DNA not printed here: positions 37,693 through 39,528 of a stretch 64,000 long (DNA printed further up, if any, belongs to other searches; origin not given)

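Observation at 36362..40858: Origin-adjacent five-gene island: a wHTH, NurA-like nuclease and HerA-like ATPase operon facing two orphan DNA-binding genes, with no Mre11/Rad50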

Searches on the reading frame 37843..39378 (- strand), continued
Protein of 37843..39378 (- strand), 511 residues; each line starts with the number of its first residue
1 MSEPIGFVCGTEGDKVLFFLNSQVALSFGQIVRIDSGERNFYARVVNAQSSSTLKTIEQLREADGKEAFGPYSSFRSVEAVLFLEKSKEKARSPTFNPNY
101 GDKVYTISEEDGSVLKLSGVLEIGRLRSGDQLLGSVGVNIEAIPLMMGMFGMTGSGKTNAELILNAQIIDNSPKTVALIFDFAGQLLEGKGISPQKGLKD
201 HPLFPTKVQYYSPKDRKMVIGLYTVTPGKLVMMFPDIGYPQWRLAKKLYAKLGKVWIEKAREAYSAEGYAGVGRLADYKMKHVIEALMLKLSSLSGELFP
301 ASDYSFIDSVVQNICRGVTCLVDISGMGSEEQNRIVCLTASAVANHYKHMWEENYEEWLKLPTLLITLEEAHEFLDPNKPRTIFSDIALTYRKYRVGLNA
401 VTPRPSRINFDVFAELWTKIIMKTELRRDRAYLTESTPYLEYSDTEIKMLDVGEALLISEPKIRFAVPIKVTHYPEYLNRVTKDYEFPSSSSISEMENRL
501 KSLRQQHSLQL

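Call 60: find_encoding_contigs(protein=P0257, flank=6000, max_places=2)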
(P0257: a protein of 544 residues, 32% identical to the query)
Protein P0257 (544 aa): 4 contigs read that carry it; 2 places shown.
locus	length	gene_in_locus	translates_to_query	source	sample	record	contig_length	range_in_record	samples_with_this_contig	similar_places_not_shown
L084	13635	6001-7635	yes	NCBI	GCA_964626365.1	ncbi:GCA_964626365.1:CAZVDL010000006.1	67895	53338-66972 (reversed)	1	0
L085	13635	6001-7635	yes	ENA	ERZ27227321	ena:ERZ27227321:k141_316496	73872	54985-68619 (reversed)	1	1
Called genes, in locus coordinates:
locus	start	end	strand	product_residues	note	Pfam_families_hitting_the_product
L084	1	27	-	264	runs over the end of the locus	PF02540:NAD_synthase, PF03054:tRNA_Me_trans (weak)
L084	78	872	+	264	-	PF01887:SAM_HAT_N, PF20257:SAM_HAT_C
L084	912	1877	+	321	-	PF00288:GHMP_kinases_N, PF08544:GHMP_kinases_C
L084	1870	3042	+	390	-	PF07318:DUF1464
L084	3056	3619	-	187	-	PF14512:TM1586_NiRdase (faint), PF00881:Nitroreductase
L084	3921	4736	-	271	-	PF19810:HFX_2341_N (weak)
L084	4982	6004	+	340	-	PF09376:NurA (faint)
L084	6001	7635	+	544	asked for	PF01935:DUF87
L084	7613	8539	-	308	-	PF12840:HTH_20 (faint), PF24038:DUF7347 (weak)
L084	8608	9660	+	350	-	PF00586:AIRS, PF02769:AIRS_C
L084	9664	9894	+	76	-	PF01037:AsnC_trans_reg, PF08734:GYD (weak)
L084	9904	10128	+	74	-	PF01037:AsnC_trans_reg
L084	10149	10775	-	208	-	PF03167:UDG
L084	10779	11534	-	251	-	PF00696:AA_kinase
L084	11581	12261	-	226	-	PF01987:AIM24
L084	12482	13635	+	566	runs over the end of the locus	PF02776:TPP_enzyme_N, PF00205:TPP_enzyme_M, PF02775:TPP_enzyme_C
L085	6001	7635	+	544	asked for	PF01935:DUF87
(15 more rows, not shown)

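Call 61: find_encoding_contigs(protein=P0262, flank=6000, max_places=1)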
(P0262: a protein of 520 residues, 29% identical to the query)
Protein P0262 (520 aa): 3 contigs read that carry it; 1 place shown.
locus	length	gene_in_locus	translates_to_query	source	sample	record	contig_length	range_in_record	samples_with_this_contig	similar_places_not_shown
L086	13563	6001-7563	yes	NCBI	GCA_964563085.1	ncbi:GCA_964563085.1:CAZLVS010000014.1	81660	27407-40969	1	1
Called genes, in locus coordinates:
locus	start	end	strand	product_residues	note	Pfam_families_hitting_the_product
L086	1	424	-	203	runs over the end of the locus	PF13490:zf-HC2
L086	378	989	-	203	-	PF04542:Sigma70_r2, PF08281:Sigma70_r4_2, PF04545:Sigma70_r4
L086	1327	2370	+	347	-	PF00348:polyprenyl_synt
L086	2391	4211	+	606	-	PF00512:HisKA (weak)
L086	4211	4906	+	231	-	PF01209:Ubie_methyltran, PF13489:Methyltransf_23 (weak), PF13847:Methyltransf_31, PF08241:Methyltransf_11, PF08242:Methyltransf_12, PF13649:Methyltransf_25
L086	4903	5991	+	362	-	PF09376:NurA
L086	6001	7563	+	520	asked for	PF01935:DUF87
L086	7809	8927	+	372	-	PF00149:Metallophos, PF12850:Metallophos_2 (weak)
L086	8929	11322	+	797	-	PF02463:SMC_N, PF13175:AAA_15, PF13304:AAA_21 (faint), PF13476:AAA_23, PF13514:AAA_27 (weak), PF13555:AAA_29 (weak), PF28019:HmpF (weak), PF13558:SbcC_Walker_B, +1 more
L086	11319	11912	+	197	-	PF00565:SNase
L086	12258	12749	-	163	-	PF00149:Metallophos (faint), PF12850:Metallophos_2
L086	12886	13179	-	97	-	PF00216:Bac_DNA_binding, PF14908:HU-CCDC81_euk_1 (weak), PF18291:HU-HIG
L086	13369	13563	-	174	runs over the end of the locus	PF02623:FliW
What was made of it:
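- Closest known: Bacterial nurA-herA pairs of Deinococcus radiodurans and Thermus thermophilus. Different: The bacterial relative seen here (L086) does have mre11-rad50 downstream (call 61).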

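Call 62: find_encoding_contigs(protein=P0269, flank=6000, max_places=1)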
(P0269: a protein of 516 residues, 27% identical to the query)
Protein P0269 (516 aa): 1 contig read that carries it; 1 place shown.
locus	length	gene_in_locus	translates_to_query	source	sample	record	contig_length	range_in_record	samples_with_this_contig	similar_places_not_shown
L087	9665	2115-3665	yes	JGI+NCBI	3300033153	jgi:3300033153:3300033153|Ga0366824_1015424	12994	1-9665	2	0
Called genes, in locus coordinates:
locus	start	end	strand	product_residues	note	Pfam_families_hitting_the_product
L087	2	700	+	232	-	?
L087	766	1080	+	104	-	-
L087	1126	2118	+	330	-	PF09376:NurA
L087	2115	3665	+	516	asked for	PF01935:DUF87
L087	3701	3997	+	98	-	-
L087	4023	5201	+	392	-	PF00149:Metallophos, PF12850:Metallophos_2 (weak)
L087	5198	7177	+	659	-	PF02463:SMC_N (weak), PF13175:AAA_15, PF13476:AAA_23, PF13555:AAA_29 (weak), PF13304:AAA_21 (faint), PF13166:AAA_13, PF13558:SbcC_Walker_B (weak)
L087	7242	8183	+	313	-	PF02661:Fic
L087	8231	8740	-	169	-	PF01994:Trm56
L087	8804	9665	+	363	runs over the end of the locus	PF01142:TruD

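Call 63: find_encoding_contigs(protein=P0243, flank=10000, max_places=1)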
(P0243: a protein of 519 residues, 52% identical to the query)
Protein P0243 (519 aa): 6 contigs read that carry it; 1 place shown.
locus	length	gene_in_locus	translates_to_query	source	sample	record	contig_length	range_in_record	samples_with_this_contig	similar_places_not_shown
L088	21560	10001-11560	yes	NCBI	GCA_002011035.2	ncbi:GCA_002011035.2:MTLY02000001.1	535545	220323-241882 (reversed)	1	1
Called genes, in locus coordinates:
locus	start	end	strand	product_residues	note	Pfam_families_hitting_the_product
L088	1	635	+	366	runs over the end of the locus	PF01264:Chorismate_synt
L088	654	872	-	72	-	-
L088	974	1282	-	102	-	PF01253:SUI1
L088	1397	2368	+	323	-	PF01874:CitG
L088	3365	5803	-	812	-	PF00133:tRNA-synt_1, PF09334:tRNA-synt_1g, PF08264:Anticodon_1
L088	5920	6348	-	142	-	-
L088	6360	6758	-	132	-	-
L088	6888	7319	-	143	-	PF00571:CBS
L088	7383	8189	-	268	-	PF23023:Anti-Pycsar_Apyc1 (faint), PF13483:Lactamase_B_3 (weak), PF00753:Lactamase_B (weak), PF12706:Lactamase_B_2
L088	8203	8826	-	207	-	PF00149:Metallophos, PF12850:Metallophos_2, PF14582:Metallophos_3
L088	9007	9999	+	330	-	PF09376:NurA (faint)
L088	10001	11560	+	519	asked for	PF01935:DUF87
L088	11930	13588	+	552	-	PF08540:HMG_CoA_synt_C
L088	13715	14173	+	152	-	PF03190:Thioredox_DsbH, PF00085:Thioredoxin, PF13899:Thioredoxin_7, PF13098:Thioredoxin_2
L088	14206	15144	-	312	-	PF02540:NAD_synthase, PF01171:ATP_bind_3 (weak), PF06508:QueC (faint), PF00958:GMP_synt_C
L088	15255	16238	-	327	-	PF02423:OCD_Mu_crystall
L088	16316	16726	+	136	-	PF01398:JAB, PF14464:Prok-JAB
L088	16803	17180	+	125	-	PF00085:Thioredoxin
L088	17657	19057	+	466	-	PF01979:Amidohydro_1, PF07969:Amidohydro_3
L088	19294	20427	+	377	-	-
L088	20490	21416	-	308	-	PF02653:BPD_transp_2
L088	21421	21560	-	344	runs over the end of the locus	PF02653:BPD_transp_2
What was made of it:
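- In Hecatellales, the deepest Bathyarchaeia relative sampled, the pair stands alone without p141, p237, p162 or cdc6 (call 63). Hecatellales keep the pair away from cdc6 and without the partners (call 63).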

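Call 67: find_encoding_contigs(protein=P0267, flank=6000, max_places=1)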
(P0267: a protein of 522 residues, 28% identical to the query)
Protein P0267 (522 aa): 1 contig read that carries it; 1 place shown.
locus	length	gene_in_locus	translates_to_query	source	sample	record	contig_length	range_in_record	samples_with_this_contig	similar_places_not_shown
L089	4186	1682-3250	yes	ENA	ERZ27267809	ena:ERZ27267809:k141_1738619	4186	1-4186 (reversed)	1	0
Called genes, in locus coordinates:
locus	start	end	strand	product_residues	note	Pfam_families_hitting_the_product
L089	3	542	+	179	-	PF25601:AAA_lid_14, PF02954:HTH_8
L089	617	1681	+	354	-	PF09376:NurA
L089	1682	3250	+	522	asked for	PF01935:DUF87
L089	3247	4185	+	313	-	?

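Call 68: find_encoding_contigs(protein=P0272, flank=6000, max_places=1)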
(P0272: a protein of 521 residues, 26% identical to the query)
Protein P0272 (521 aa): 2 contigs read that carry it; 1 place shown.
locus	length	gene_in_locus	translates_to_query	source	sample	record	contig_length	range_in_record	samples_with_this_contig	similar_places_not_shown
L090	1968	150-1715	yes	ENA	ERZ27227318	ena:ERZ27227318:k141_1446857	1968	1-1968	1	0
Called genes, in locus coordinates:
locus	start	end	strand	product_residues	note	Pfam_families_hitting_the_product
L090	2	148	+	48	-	?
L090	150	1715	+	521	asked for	PF01935:DUF87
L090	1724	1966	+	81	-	?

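Call 69: find_encoding_contigs(protein=P0263, flank=6000, max_places=1)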
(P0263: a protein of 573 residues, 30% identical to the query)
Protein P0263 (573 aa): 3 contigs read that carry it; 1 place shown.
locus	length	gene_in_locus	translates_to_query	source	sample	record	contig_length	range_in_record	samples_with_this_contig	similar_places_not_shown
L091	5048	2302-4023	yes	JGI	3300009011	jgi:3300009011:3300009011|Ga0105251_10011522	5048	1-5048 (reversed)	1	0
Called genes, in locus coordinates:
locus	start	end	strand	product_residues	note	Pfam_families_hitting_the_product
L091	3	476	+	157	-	?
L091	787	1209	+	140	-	-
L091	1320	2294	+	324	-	PF09376:NurA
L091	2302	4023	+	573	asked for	PF01935:DUF87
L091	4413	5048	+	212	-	?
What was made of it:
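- All five out-of-class relatives with readable context follow nurA (calls 60-62, 67, 69). The nearest relatives sit next to Mre11-like genes, with Rad50 in two loci (calls 61, 62, 67, 69).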

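Call 70: search_protein_families(library=pfam, proteins=[L089:3247-4185:+, L091:4413-5048:+, L091:787-1209:+, L084:7613-8539:-, L084:3921-4736:-, L087:766-1080:+, L087:3701-3997:+, L065:7561-9354:-, L088:8203-8826:-], max_evalue=0.01)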
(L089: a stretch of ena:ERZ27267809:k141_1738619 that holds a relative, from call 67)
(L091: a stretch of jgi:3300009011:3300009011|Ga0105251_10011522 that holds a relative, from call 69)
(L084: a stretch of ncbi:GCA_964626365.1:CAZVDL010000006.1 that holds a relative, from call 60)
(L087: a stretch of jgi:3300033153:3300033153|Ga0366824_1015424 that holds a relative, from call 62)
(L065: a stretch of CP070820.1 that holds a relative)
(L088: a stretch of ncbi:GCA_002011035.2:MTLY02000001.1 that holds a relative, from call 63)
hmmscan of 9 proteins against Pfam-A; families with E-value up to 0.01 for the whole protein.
L089:3247-4185:+ (313 aa): 4 families
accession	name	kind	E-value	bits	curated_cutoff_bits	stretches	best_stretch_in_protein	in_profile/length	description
PF00149.33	Metallophos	-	3.5e-13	50.9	21.5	1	1-194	1-191/191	Calcineurin-like phosphoesterase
PF12850.12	Metallophos_2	-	2.1e-07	31.5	27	1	1-199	1-124/154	Calcineurin-like phosphoesterase superfamily domain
PF14582.11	Metallophos_3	-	7e-05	22.7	28.2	1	67-114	83-130/259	Metallophosphoesterase, calcineurin superfamily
PF03698.18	UPF0180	-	0.0022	18.5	25.4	0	246-267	55-76/77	Uncharacterised protein family (UPF0180)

L091:4413-5048:+ (212 aa): 1 family
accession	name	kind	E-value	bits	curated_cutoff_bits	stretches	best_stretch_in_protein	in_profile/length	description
PF00149.33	Metallophos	-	5.3e-05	24.2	21.5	1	17-193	4-159/191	Calcineurin-like phosphoesterase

L091:787-1209:+ (140 aa): 0 families

L084:7613-8539:- (308 aa): 3 families
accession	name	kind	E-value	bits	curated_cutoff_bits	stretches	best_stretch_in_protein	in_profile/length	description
PF24038.1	DUF7347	-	2.5e-07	31.3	27.6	1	14-82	4-75/77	Domain of unknown function (DUF7347)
PF12840.13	HTH_20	-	1.6e-05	25.2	27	1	18-61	1-44/51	Helix-turn-helix domain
PF01022.26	HTH_5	-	8.2e-05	22.8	22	1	20-61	1-41/47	Bacterial regulatory protein, arsR family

L084:3921-4736:- (271 aa): 2 families
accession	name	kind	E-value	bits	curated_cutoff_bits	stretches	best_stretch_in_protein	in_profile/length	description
PF19810.5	HFX_2341_N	-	4.3e-07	30.8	30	1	3-130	2-119/120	HFX_2341-like, N-terminal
PF22665.2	DUF6293_C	-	0.0043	17.9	27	0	163-246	2-98/101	DUF6293 C-terminal winged helix domain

L087:766-1080:+ (104 aa): 1 family
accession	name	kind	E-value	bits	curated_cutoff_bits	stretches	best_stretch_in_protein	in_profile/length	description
PF18912.6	DZR_2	-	0.0033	17.7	27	0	63-83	9-31/56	Double zinc ribbon domain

L087:3701-3997:+ (98 aa): 3 families
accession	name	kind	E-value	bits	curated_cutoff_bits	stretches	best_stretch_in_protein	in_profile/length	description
PF24038.1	DUF7347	-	0.00033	21.3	27.6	1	12-76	6-72/77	Domain of unknown function (DUF7347)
PF25213.1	HVO_A0261_N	-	0.0041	17.4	35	1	18-81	12-74/86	HVO_A0261 N-terminal domain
PF14947.12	HTH_45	-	0.0099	16.3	25.5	0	41-82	29-70/77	Winged helix-turn-helix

L065:7561-9354:- (597 aa): 3 families
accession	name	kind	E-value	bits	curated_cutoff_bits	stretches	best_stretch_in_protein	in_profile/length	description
PF01028.25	Topoisom_I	-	6.2e-58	196.3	23.7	1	210-433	2-226/228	Eukaryotic DNA topoisomerase I, catalytic core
PF02919.20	Topoisom_I_N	-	1.6e-50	172.1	25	1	3-206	5-213/213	Eukaryotic DNA topoisomerase I, DNA binding fragment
PF14370.11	Topo_C_assoc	-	3.2e-16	59.4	25.1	1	531-592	4-65/70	C-terminal topoisomerase domain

L088:8203-8826:- (207 aa): 3 families
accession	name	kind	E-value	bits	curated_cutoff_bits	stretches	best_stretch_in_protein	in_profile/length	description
PF14582.11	Metallophos_3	-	7.5e-16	58.7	28.2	1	120-196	176-251/259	Metallophosphoesterase, calcineurin superfamily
PF00149.33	Metallophos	-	9e-15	56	21.5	1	1-166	1-190/191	Calcineurin-like phosphoesterase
PF12850.12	Metallophos_2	-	1.9e-13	51.1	27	1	1-186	1-137/154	Calcineurin-like phosphoesterase superfamily domain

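Call 94: search_protein_families(library=ncbifam, proteins=[L088:8203-8826:-, L086:7809-8927:+, L087:4023-5201:+], max_evalue=0.001)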
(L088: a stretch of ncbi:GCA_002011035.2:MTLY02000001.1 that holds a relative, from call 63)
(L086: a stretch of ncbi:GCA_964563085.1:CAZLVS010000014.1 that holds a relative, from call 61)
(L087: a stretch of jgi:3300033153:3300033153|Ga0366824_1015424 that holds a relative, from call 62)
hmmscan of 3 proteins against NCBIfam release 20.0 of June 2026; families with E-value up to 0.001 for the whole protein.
L088:8203-8826:- (207 aa): 2 families
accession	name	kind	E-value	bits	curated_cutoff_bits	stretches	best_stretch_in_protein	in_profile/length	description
TIGR00040.1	yfcE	subfamily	1.3e-07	31.8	56.25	1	1-183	1-133/158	YfcE family phosphodiesterase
NF006988.0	PRK09453.1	equivalog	2.1e-06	27.7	117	1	1-67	1-74/183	phosphodiesterase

L086:7809-8927:+ (372 aa): 9 families
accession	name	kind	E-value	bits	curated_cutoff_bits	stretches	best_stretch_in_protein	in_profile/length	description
NF041031.1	Mre11_Sulfo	equivalog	2.1e-27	96.3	500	1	3-348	2-343/374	DNA double-strand break repair protein Mre11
NF041030.1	Mre11_Halo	equivalog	4.7e-26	91.8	550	1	2-288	3-270/361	DNA double-strand break repair protein Mre11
TIGR00619.1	sbcd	subfamily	6e-25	88.5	77.65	2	1-101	1-94/252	exonuclease subunit SbcD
NF041753.2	sbcd_Staph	equivalog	4.2e-19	68.6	480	2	1-101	1-94/375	exonuclease subunit SbcD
NF041029.1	Mre11_Pyroc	equivalog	9.2e-16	57.7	600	1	1-111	1-102/438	DNA double-strand break repair protein Mre11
NF008206.2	PRK10966.1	equivalog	1.5e-14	53.9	450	2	184-240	214-272/380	exonuclease subunit SbcD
TIGR04123.1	P_estr_lig_assc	hypoth_equivalog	1.1e-07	31.5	150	1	2-102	22-118/207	ligase-associated DNA damage response endonuclease PdeM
NF041754.1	sbcd_Bac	equivalog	1.1e-07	31.4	750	1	1-102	1-95/390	exonuclease subunit SbcD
TIGR00583.1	mre11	equivalog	1.7e-05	24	434.6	0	27-77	22-72/405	DNA repair protein (mre11)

L087:4023-5201:+ (392 aa): 8 families
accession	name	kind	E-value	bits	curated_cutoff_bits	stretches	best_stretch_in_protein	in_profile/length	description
NF041031.1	Mre11_Sulfo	equivalog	2.2e-48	165.4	500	1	4-367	2-360/374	DNA double-strand break repair protein Mre11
NF041029.1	Mre11_Pyroc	equivalog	1.5e-38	132.7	600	1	2-383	1-401/438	DNA double-strand break repair protein Mre11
NF041030.1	Mre11_Halo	equivalog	1.8e-30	106.3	550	1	1-109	1-109/361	DNA double-strand break repair protein Mre11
TIGR00619.1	sbcd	subfamily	1.8e-17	64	77.65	1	3-90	2-89/252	exonuclease subunit SbcD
NF041753.2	sbcd_Staph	equivalog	2.2e-09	36.7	480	1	4-88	3-87/375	exonuclease subunit SbcD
TIGR00583.1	mre11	equivalog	6.3e-07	28.7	434.6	1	2-71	4-72/405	DNA repair protein (mre11)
NF008206.2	PRK10966.1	equivalog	2.9e-06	26.7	450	1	3-88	2-86/380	exonuclease subunit SbcD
NF041754.1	sbcd_Bac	equivalog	9.4e-05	21.8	750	1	3-88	2-87/390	exonuclease subunit SbcD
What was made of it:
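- Rad50 follows in the two long contigs, and those two Metallophos genes match Mre11 models best, below NCBI's cut-offs (calls 61, 62, 67, 69, 70, 94).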

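Call 97: find_encoding_contigs(protein=P0391, flank=8000, max_places=1)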
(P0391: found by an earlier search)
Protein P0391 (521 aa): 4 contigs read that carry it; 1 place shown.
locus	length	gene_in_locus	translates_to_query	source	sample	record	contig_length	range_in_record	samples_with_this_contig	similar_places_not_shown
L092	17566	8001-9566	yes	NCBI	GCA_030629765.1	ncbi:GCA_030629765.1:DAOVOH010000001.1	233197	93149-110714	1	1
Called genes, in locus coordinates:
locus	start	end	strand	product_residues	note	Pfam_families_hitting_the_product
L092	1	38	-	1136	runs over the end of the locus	PF03833:PolC_DP2_N, PF24844:PolC_DP2_central, PF24846:PolC_DP2_cat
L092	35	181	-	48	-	-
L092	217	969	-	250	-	PF01884:PcrB, PF04309:G3P_antiterm (faint), PF00977:His_biosynth (weak)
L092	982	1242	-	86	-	PF05129:Zn_ribbon_Elf1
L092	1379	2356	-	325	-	PF01895:PhoU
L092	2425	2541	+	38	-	-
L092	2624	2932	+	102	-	-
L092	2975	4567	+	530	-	PF00149:Metallophos, PF04042:DNA_pol_E_B, PF12850:Metallophos_2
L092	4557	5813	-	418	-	PF01637:ATPase_2, PF13191:AAA_16, PF00004:AAA (weak), PF13401:AAA_22, PF22606:Cdc6-ORC-like_ATPase_lid (weak), PF22703:Cdc6_lid, PF09079:WHD_Cdc6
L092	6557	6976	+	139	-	-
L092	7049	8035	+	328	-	PF09376:NurA (faint)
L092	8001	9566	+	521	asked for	PF01935:DUF87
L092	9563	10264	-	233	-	PF01047:MarR (faint), PF12802:MarR_2 (weak)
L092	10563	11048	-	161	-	-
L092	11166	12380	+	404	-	PF00155:Aminotran_1_2, PF00266:Aminotran_5, PF01041:DegT_DnrJ_EryC1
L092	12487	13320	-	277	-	PF00795:CN_hydrolase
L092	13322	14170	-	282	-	PF02540:NAD_synthase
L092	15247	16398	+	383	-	PF13365:Trypsin_2, PF00089:Trypsin, PF17820:PDZ_6 (faint), PF13180:PDZ_2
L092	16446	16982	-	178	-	PF17146:PIN_6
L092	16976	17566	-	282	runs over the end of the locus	PF01513:NAD_kinase, PF20143:NAD_kinase_C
